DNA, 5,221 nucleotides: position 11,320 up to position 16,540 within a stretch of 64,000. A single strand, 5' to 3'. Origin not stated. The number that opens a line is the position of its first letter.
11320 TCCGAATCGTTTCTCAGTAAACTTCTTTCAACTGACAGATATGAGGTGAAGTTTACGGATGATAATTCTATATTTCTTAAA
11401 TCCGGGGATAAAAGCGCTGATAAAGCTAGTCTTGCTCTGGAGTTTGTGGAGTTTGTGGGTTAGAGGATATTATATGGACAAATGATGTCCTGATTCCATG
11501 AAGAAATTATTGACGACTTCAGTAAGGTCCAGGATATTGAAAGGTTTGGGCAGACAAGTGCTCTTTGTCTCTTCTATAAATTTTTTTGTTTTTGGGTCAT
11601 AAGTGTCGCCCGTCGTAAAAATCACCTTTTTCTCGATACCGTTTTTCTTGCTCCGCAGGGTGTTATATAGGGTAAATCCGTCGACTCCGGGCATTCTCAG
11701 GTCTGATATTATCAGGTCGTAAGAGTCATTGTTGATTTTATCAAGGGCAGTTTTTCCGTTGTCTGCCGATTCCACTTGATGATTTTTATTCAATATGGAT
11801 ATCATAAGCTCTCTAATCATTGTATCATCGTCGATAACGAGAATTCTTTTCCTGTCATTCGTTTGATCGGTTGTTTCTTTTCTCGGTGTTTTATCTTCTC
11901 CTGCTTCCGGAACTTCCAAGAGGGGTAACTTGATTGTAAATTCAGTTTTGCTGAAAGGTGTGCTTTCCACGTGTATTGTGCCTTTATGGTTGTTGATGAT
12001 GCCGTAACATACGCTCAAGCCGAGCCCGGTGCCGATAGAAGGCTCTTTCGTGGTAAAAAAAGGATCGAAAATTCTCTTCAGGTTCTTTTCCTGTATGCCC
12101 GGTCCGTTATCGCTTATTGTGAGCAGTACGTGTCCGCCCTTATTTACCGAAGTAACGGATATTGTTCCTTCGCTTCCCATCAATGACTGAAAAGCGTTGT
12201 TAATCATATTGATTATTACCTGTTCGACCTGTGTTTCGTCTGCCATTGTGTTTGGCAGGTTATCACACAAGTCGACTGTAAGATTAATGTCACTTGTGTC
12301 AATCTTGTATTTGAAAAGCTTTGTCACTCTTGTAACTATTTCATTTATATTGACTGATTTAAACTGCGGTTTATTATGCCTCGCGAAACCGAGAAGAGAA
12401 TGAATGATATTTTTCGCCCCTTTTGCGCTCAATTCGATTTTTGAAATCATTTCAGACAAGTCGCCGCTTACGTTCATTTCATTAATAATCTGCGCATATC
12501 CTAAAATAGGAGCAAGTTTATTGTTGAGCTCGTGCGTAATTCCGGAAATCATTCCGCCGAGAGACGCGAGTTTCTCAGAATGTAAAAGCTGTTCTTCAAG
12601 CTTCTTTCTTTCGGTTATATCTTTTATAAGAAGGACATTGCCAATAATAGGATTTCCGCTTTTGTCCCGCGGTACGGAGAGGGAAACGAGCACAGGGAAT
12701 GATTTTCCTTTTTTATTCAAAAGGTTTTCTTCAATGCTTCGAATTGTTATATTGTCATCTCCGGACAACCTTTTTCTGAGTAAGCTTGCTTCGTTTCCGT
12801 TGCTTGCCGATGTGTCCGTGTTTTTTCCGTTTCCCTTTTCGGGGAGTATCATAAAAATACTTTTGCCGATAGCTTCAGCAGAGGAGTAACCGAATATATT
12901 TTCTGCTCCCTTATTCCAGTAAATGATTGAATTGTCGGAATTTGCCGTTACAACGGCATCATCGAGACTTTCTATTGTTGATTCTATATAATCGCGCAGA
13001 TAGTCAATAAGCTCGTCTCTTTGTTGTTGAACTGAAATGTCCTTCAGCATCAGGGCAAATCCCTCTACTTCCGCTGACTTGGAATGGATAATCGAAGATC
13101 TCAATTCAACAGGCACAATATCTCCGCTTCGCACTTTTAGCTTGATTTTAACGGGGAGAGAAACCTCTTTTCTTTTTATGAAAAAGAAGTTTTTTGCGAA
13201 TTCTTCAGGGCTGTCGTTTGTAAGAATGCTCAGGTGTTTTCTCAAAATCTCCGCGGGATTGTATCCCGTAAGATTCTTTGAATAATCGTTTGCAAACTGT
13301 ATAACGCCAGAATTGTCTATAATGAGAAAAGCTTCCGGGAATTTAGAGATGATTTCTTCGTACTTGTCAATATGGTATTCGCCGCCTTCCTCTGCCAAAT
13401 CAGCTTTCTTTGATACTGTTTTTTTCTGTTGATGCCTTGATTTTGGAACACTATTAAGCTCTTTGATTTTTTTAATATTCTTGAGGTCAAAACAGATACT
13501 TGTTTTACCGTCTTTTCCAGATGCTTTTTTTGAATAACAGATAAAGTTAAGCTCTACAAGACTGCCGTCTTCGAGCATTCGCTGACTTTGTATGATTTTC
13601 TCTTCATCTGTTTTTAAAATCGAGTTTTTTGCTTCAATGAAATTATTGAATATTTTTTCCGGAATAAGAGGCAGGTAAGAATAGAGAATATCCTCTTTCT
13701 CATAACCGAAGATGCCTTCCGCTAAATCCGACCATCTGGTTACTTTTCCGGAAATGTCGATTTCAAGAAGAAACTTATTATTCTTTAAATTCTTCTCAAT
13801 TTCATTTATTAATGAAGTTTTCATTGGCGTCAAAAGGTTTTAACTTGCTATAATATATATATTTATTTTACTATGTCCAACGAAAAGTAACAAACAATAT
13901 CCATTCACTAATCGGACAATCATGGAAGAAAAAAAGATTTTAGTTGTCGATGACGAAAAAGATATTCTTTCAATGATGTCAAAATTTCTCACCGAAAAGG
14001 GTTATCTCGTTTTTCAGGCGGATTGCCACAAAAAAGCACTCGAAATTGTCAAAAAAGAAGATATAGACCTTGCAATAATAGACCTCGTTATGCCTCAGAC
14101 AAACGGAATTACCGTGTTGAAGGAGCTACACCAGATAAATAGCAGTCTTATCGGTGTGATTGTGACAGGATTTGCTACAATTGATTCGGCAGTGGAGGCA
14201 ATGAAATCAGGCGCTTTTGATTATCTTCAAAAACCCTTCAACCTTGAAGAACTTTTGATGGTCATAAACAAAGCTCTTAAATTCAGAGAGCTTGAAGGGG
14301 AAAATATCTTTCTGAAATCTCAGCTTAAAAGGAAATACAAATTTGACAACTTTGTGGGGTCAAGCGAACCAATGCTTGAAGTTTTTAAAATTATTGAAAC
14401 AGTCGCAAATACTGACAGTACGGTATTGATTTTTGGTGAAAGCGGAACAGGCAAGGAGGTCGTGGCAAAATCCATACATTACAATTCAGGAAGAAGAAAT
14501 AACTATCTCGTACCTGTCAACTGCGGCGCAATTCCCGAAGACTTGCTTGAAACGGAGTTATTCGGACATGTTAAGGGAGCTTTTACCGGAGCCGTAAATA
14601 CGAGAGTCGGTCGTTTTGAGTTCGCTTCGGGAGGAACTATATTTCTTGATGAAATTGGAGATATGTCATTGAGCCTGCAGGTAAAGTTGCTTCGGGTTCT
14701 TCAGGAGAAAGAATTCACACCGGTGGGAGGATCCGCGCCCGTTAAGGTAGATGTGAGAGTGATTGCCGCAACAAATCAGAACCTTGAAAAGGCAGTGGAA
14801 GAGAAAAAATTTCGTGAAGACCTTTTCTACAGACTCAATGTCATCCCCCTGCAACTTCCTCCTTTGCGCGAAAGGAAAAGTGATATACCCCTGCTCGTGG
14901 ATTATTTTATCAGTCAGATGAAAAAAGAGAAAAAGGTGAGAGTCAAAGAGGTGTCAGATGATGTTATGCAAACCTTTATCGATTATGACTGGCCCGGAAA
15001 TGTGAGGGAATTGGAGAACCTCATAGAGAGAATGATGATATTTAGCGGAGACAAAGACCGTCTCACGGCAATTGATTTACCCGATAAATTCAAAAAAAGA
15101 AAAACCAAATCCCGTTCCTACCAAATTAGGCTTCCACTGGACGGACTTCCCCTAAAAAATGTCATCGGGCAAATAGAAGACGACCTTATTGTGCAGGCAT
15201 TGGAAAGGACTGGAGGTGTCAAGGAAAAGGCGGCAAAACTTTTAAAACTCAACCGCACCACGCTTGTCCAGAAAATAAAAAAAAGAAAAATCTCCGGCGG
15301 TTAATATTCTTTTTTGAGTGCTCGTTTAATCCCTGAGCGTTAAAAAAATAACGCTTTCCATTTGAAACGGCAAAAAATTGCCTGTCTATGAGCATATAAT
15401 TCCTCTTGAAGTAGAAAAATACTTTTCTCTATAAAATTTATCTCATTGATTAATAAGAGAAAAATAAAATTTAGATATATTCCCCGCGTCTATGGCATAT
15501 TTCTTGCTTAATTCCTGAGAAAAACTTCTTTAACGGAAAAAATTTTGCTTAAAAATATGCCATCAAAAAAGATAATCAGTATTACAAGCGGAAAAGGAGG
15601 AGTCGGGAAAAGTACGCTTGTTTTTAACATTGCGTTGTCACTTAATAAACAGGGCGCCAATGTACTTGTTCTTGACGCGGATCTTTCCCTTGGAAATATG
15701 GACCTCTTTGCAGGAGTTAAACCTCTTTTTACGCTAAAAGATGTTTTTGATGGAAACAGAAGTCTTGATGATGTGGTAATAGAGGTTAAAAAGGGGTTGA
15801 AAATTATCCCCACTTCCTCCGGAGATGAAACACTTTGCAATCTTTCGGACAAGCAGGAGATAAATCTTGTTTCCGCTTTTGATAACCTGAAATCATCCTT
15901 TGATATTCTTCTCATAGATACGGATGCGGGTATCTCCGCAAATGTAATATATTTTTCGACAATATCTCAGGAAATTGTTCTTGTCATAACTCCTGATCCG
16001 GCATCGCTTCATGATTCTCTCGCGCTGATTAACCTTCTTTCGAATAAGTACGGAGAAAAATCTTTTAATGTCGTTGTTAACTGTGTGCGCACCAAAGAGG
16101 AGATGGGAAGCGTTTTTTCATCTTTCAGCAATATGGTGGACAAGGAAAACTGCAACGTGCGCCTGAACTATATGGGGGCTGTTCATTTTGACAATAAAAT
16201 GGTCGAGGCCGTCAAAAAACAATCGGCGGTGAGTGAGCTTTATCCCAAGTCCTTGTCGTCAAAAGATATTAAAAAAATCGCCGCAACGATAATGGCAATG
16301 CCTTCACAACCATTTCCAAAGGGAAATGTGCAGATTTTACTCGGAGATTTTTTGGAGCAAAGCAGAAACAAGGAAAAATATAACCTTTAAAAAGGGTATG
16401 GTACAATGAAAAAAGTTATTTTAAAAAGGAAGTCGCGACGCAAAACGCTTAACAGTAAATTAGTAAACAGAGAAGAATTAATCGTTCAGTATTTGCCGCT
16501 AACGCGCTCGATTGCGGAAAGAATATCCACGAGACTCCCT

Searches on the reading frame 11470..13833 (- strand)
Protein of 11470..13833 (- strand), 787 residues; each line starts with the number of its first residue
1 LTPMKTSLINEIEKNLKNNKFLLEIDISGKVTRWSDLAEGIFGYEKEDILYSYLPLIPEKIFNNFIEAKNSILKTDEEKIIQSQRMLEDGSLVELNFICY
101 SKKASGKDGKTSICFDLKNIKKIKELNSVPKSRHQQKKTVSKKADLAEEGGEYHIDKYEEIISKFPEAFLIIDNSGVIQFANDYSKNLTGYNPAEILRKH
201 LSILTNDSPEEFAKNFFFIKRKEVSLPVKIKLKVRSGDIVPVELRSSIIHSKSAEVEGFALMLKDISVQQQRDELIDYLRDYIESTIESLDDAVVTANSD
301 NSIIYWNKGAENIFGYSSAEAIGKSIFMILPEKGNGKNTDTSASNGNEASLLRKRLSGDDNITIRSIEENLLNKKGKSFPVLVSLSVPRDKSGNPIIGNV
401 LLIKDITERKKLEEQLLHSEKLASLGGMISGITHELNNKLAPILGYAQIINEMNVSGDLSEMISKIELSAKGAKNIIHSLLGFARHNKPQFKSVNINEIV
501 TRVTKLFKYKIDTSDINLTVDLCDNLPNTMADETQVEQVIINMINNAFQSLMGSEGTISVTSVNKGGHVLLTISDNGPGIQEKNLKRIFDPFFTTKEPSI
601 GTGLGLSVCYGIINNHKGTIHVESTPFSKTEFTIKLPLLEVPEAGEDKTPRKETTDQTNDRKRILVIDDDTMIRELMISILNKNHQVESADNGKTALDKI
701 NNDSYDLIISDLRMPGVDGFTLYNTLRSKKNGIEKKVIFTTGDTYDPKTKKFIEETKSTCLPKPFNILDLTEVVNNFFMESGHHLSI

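Call 3: search_protein_families(library=pfam, proteins=[window:11470-13833:-], max_evalue=1)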
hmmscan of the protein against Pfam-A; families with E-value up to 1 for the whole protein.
window:11470-13833:- (787 aa): 14 families
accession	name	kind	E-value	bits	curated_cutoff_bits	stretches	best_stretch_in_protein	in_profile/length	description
PF13426.13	PAS_9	-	1.1e-29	103.1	27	2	292-408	2-103/103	PAS domain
PF00989.32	PAS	-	1.1e-26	93.5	22.6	2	284-406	4-113/113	PAS fold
PF02518.31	HATPase_c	-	3.2e-25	89.2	26.4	1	532-638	2-109/111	Histidine kinase-, DNA gyrase B-, and HSP90-like ATPase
PF00072.30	Response_reg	-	6.6e-22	78.2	30.2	1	664-774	1-110/111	Response regulator receiver domain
PF08448.16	PAS_4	-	2.3e-14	54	23.1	2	288-410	2-109/110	PAS fold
PF13188.13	PAS_8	-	1.4e-13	50.6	21.8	2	283-327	3-48/65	PAS domain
PF08447.18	PAS_3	-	1.1e-09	38.9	25.6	2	180-257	3-83/89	PAS fold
PF00512.31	HisKA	-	1.3e-07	32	26.9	1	426-487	3-64/66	His Kinase A (phospho-acceptor) domain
PF24820.1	Diguanyl_cycl_sensor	-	0.0034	17.7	28.1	0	162-248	2-95/109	Diguanylate cyclase-like sensor domain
PF18095.7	PAS_12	-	0.0084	16.1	22.6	0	178-243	69-132/153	UPF0242 C-terminal PAS-like domain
PF13589.12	HATPase_c_3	-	0.02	15.4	25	1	535-590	2-55/137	Histidine kinase-, DNA gyrase B-, and HSP90-like ATPase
PF10843.13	RGI1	-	0.05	13.7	25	1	110-160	5-56/194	Respiratory growth induced protein 1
PF12860.13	PAS_7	-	0.058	14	27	0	287-332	1-47/115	PAS fold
PF23198.2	PDE8A_N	-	0.08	13.3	29.6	1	665-738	14-89/147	PDE8A-like, N-terminal domain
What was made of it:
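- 11470..13833 (-): Hybrid sensor kinase (PAS repeats, HisKA, HATPase_c, C-terminal REC; no HPt domain), divergently transcribed. Proposed phosphodonor. Pfam domains (call 3).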

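Call 80: search_protein_families(library=ncbifam, proteins=[window:11470-13833:-], max_evalue=1e-20)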
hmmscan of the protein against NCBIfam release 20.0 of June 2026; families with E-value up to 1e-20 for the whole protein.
window:11470-13833:- (787 aa): 45 families (the best 25 are shown)
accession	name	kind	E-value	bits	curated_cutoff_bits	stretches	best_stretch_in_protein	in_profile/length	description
NF008468.0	PRK11360.1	equivalog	2e-84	284.1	646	1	279-640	266-610/616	two-component system sensor histidine kinase AtoS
NF052574.1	HisKinEspCMyxo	equivalog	2.2e-70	237.8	1200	1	301-766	308-771/785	serine histidine kinase EspC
NF052573.1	HisKinEspAMyxo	equivalog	6.2e-69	232.8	1400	1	287-775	260-747/755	serine histidine kinase EspA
NF046020.1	HisKinCckABruc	equivalog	3.2e-59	200.7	1000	1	363-776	419-865/868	cell cycle histidine kinase CckA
NF010076.0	PRK13557.1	subfamily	3.2e-58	197.5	631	1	298-774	50-529/540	histidine kinase famiy protein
NF046026.1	HisKinCckACaul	equivalog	9.4e-56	189.2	1000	1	401-775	278-673/678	cell cycle histidine kinase CckA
NF010411.0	PRK13837.1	equivalog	1.6e-54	185.2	647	1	403-674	428-710/828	two-component system VirA-like sensor kinase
NF008302.0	PRK11091.1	equivalog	1.8e-47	162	838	1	391-781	251-646/779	aerobic respiration two-component sensor histidine kinase ArcB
NF007688.0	PRK10364.1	equivalog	5.3e-45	154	479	1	408-638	223-451/460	two-component system sensor histidine kinase ZraS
NF047466.1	hybrid_RR_LvrB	exception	2e-43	149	500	1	402-638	129-376/377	hybrid histidine kinase/response regulator LvrB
TIGR02956.1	TMAO_torS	equivalog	1.2e-42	146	676.5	1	432-779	471-821/967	TMAO reductase system sensor histidine kinase/response regulator TorS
NF041777.1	sens_FixL_Rhizob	equivalog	5.8e-42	143.9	850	1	225-638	67-481/485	sensor protein FixL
NF046044.1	PnpS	equivalog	4e-41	141.3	400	1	276-637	50-390/390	two-component system histidine kinase PnpS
NF047497.1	HK_LIC_12097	equivalog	2.2e-40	138.5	500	1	396-638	121-366/367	LIC_12097 family sensor histidine kinase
TIGR00229.1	sensory_box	domain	2.7e-39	134.2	22.9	0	284-416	8-126/126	PAS domain S-box protein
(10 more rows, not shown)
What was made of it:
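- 11470..13833 (-): NCBIfam aligns DHp-CA-REC end to end with the CckA models, 189-200 bits, below cut-off (call 80).
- Closest known: ChpT. Same: Here the neighbouring hybrid kinase aligns with the CckA models (call 80).
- NCBIfam aligns its DHp-CA-REC with the CckA models (call 80).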

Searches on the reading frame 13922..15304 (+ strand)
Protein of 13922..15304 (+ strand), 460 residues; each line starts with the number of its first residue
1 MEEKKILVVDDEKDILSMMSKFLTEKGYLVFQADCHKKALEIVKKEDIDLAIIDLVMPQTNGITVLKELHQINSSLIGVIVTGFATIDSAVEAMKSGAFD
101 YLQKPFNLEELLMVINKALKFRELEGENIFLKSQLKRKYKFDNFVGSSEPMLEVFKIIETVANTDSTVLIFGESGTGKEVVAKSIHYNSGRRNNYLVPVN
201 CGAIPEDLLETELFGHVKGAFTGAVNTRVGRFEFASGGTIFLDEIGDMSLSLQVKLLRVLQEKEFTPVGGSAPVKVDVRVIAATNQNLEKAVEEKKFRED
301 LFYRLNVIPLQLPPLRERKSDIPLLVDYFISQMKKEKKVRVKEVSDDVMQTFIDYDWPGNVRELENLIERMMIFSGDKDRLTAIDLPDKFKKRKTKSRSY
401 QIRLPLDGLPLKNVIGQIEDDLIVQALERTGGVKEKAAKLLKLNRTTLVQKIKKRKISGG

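Call 3: search_protein_families(library=pfam, proteins=[window:13922-15304:+], max_evalue=1)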
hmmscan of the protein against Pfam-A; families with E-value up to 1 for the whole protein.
window:13922-15304:+ (460 aa): 20 families
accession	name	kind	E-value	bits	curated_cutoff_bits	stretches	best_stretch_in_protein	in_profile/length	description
PF00158.32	Sigma54_activat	-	4.6e-72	241.6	20.2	1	145-310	2-167/168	Sigma-54 interaction domain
PF00072.30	Response_reg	-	9.3e-28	97.1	30.2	1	6-115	1-110/111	Response regulator receiver domain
PF25601.1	AAA_lid_14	-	2.5e-27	95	27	1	316-398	1-82/87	AAA+ ATPase lid domain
PF14532.12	Sigma54_activ_2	-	2.1e-20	73.8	25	1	145-315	1-138/138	Sigma-54 interaction domain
PF02954.25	HTH_8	-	9.8e-13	48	22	1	417-454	4-41/42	Bacterial regulatory protein, Fis family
PF07728.20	AAA_5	-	2e-09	38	22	1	168-288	2-125/139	AAA domain (dynein-related subfamily)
PF00004.35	AAA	-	0.00046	21.1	21.2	1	168-289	1-115/131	ATPase family associated with various cellular activities (AAA)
PF20161.5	VpsR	-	0.0014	18.8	23.7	1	4-115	11-120/121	VpsR domain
PF20030.5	bpMoxR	-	0.0043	16.6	27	1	154-286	20-146/205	MoxR domain in the MoxR-vWA-beta-propeller ternary systems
PF13191.12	AAA_16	-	0.023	15.6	32.6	1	144-204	2-63/167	AAA ATPase domain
PF07724.20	AAA_2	-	0.03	14.8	27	1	166-334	4-137/166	AAA domain (Cdc48 subfamily)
PF12775.13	AAA_7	-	0.03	14.3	25.8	1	155-195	23-62/181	P-loop containing dynein motor region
PF13245.12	AAA_19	-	0.046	14.3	25.1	0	236-269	90-124/134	AAA domain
PF00308.24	Bac_DnaA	-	0.048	14.3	23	1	135-188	1-57/162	Bacterial DnaA ATPAse domain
PF00006.31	ATP-synt_ab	-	0.057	13.5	29.5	1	167-203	16-51/213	ATP synthase alpha/beta family, nucleotide-binding domain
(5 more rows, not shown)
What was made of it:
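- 13922..15304 (+): Sigma-54-dependent response regulator (REC, AAA+ sigma-54 activator, Fis-type HTH). Proposed terminal acceptor or target of X. Pfam Sigma54_activat 241.6 bits and Response_reg 97.1 bits (call 3).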

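Call 80: search_protein_families(library=ncbifam, proteins=[window:13922-15304:+], max_evalue=1e-20)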
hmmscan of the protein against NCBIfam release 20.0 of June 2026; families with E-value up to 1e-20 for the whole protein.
window:13922-15304:+ (460 aa): 29 families (the best 25 are shown)
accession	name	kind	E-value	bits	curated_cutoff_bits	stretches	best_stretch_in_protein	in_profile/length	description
NF008469.0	PRK11361.1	equivalog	1.9e-138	462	714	1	4-457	5-456/461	acetoacetate metabolism transcriptional regulator AtoC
TIGR01818.1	ntrC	equivalog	5.5e-135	450.7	558.6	1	6-454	1-462/463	nitrogen regulation protein NR(I)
TIGR02915.1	PEP_resp_reg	equivalog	9.1e-123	410.4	502.6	1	6-457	1-444/445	PEP-CTERM-box response regulator transcription factor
NF041552.1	TF_PrdR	equivalog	6.7e-120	401.1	795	1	130-454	253-575/577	sigma-54 dependent transcriptional regulator PrdR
NF051870.1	NAssimRespRegNtrX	equivalog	1.9e-116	389.6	600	1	5-454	3-449/452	nitrogen assimilation response regulator NtrX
NF008176.1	PRK10923.1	equivalog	6.8e-113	377.7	620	1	1-454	1-465/469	nitrogen regulation protein NR(I)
TIGR01817.1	nifA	equivalog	3.5e-111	372.6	528.85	1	132-457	186-529/534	nif-specific transcriptional activator NifA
NF007689.0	PRK10365.1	equivalog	5.6e-111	371.4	760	1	4-453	6-440/441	sigma-54-dependent response regulator transcription factor ZraR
NF041946.1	LuxO_transreg_Vib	equivalog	1.1e-109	367.3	800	1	9-454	2-459/463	quorum-sensing sigma-54 dependent transcriptional regulator LuxO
NF011695.0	PRK15115.1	equivalog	6.4e-106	354.8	763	1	4-373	7-366/445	two-component system response regulator GlrR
NF003451.0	PRK05022.1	equivalog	1.1e-104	351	476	1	92-455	133-508/512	nitric oxide reductase transcriptional regulator NorR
NF038308.1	RNA_repair_RtcR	equivalog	2.4e-101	340.2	650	1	85-449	121-505/530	RNA repair transcriptional activator RtcR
NF050807.1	TransRegFlbDCaul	equivalog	2.8e-101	339.6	750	1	5-455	2-438/454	sigma-54-dependent transcriptional regulator FlbD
NF049963.1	RespRegFlgRCampy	domain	4.5e-100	335.5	750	1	8-456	5-428/429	fla regulon two-component system response regulator FlgR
NF011958.0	PRK15429.1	equivalog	5.4e-94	316.2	830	1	124-457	360-686/692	formate hydrogenlyase transcriptional activator FlhA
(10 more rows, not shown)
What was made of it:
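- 13922..15304 (+): Best NCBIfam matches are NtrC/AtoC-type, and the flagellar FlbD and FlgR models also match, all below cut-off (call 80).
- Closest known: LuxU-LuxO. Same: The window's regulator also matches the LuxO model, below cut-off (call 80).
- Closest known: FlrB/FleS/FlgS flagellar kinases with FlrC/FleR/FlgR. Same: The FlgR and FlbD models match the window's regulator, below cut-off (call 80).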

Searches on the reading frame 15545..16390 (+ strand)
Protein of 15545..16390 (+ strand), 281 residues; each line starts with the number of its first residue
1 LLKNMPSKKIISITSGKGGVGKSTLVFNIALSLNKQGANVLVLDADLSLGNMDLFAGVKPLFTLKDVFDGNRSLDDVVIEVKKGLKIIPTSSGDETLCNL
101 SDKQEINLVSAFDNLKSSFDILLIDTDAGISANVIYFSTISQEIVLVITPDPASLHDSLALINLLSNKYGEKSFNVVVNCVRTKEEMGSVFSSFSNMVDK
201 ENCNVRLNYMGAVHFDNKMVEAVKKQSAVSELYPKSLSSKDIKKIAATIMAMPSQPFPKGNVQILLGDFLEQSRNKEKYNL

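Call 3: search_protein_families(library=pfam, proteins=[window:15545-16390:+], max_evalue=1)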
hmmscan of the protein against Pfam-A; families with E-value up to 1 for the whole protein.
window:15545-16390:+ (281 aa): 18 families
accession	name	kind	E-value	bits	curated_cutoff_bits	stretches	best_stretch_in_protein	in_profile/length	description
PF10609.15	ParA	-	8.7e-18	65.1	27.1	2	8-48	3-43/246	NUBPL iron-transfer P-loop NTPase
PF13614.12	AAA_31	-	2.3e-16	60.7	27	1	9-165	2-164/177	AAA domain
PF01656.29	CbiA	-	2.3e-12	47.4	25.4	1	11-225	1-121/125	CobQ/CobB/MinD/ParA nucleotide binding domain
PF06564.18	CBP_BcsQ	-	6.4e-11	42.7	21.3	1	10-247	3-231/234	Cellulose biosynthesis protein BcsQ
PF09140.17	MipZ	-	1e-06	28.7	20.7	1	10-150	2-128/262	ATPase MipZ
PF00142.24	Fer4_NifH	-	2.7e-06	27.5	25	1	15-265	6-260/271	4Fe-4S iron sulfur cluster binding proteins, NifH/frxC family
PF02374.21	ArsA_ATPase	-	3.6e-06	26.8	24.3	1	13-46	5-38/305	Anion-transporting ATPase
PF25199.1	nSTAND_NTPase5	-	0.0042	17.3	34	1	8-47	40-80/145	Novel STAND NTPase 5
PF01935.23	DUF87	-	0.0044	17.6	23.2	1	16-103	30-103/220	Helicase HerA, central domain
PF07015.17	VirC1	-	0.0084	15.9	24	1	9-46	2-39/231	VirC1 protein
PF13479.12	AAA_24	-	0.0099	16.2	27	1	15-126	8-72/195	AAA domain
PF20720.3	nSTAND3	-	0.013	15.7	27.2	1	12-72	20-79/155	Novel STAND NTPase 3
PF13481.12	AAA_25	-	0.015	15.3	27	1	4-39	28-62/195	AAA domain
PF03308.22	MeaB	-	0.019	14.4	23.1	1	12-47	37-71/273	Methylmalonyl Co-A mutase-associated GTPase MeaB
PF03266.21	NTPase_1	-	0.025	14.9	23.9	1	15-40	5-30/168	NTPase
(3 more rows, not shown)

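Call 4: search_protein_families(library=ncbifam, proteins=[window:15545-16390:+], max_evalue=1)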
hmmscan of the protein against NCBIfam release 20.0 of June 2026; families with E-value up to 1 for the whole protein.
window:15545-16390:+ (281 aa): 41 families (the best 25 are shown)
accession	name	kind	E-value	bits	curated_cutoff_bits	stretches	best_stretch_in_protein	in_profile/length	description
TIGR01969.1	minD_arch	subfamily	9.8e-37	126.5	201.75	1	10-255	2-236/251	cell division ATPase MinD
TIGR01968.1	minD_bact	equivalog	9.6e-30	103.8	212.9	1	9-250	2-237/261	septum site-determining protein MinD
NF008079.0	PRK10818.1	equivalog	2.1e-16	60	508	1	9-169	3-164/270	septum site-determining protein MinD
TIGR03371.1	cellulose_yhjQ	equivalog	2e-15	57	157.85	1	9-250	2-242/246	cellulose biosynthesis protein BcsQ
NF041546.1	ParA_partition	equivalog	5.2e-14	52.3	180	2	10-46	1-37/203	ParA family partition ATPase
TIGR01007.1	eps_fam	subfamily_domain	6.2e-13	48.8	108.05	1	8-187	17-196/204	polysaccharide biosynthesis tyrosine autokinase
NF041136.1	MrpORP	equivalog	1.6e-12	47.4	450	2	8-48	5-45/365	iron-sulfur cluster carrier protein MrpORP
NF047398.1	AAA_KGGVGR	domain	1.1e-11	45.5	90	2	9-47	3-41/190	KGGVGR-motif variant AAA ATPase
NF008669.0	PRK11670.1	equivalog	5.5e-11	42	348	1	8-47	107-146/369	iron-sulfur cluster carrier protein ApbC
NF009702.0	PRK13231.1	equivalog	8.4e-09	35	427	1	11-252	5-241/264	nitrogenase reductase-like protein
TIGR01287.1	nifH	equivalog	4.7e-08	32.7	394.35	1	15-269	6-264/275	nitrogenase iron protein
TIGR03018.1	pepcterm_TyrKin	hypoth_equivalog_domain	7.2e-08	32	230.65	1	7-166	34-197/207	XrtA-associated tyrosine autokinase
NF033200.1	F430_CfbC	exception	1.8e-07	30.8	402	1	15-256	6-245/260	Ni-sirohydrochlorin a,c-diamide reductive cyclase ATP-dependent reductase subunit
NF009701.0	PRK13230.1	subfamily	5.1e-07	29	350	1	15-69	7-61/291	nitrogenase reductase-like protein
TIGR01005.1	eps_transp_fam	subfamily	6.1e-07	28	411.7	1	8-128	546-665/754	exopolysaccharide transport protein family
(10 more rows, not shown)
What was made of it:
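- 15545..16390 (+): MinD/FlhG-like P-loop ATPase. Pfam ParA/AAA_31/CbiA; NCBIfam MinD models below cut-off (calls 3, 4).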
